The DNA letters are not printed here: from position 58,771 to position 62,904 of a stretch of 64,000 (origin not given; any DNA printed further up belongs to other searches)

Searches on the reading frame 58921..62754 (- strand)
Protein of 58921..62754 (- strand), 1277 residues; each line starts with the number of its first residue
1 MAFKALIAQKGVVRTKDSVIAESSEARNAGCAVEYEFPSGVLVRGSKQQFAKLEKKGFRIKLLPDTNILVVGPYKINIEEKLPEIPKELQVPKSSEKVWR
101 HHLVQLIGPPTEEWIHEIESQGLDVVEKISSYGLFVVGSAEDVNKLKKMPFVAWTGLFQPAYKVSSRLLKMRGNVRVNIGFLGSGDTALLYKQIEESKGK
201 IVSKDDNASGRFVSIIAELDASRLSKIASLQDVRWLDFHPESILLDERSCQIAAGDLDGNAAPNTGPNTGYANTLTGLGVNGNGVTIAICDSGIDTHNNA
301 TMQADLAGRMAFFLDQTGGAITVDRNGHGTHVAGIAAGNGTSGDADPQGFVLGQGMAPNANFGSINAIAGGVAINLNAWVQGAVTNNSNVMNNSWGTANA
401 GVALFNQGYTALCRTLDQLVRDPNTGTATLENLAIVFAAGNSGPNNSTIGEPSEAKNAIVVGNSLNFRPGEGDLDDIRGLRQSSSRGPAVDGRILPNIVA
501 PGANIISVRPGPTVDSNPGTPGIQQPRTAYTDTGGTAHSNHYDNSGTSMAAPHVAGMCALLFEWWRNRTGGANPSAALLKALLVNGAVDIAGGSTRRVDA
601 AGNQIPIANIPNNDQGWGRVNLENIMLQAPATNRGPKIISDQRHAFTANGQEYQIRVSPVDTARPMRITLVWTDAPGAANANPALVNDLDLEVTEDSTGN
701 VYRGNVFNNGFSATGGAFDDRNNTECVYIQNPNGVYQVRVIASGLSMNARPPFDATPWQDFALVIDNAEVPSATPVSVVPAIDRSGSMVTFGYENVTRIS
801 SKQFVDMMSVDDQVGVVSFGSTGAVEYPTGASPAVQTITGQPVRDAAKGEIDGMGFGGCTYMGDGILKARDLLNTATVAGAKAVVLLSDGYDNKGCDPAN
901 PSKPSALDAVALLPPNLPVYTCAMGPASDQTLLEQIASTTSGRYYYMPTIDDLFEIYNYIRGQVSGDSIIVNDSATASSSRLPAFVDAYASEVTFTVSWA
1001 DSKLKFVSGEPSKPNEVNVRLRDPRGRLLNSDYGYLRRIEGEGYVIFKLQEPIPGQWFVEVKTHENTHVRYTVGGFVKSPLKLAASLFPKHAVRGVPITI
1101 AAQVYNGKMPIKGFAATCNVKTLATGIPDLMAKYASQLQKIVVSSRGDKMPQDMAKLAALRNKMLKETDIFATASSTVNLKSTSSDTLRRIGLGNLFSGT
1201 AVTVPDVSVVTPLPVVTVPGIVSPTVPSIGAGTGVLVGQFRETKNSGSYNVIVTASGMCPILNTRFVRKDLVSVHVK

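Call 72: search_protein_families(library=pfam, proteins=[window:58921-62754:-], max_evalue=0.001)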
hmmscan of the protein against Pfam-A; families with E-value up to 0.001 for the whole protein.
window:58921-62754:- (1277 aa): 3 families
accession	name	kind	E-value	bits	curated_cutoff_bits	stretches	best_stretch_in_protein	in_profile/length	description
PF00082.27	Peptidase_S8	-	9e-39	133.9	21.8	1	282-618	1-288/288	Subtilase family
PF00092.34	VWA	-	4e-10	40.6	23.8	1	778-955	2-170/174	von Willebrand factor type A domain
PF13519.12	VWA_2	-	6.1e-05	24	27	1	781-890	4-106/107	von Willebrand factor type A domain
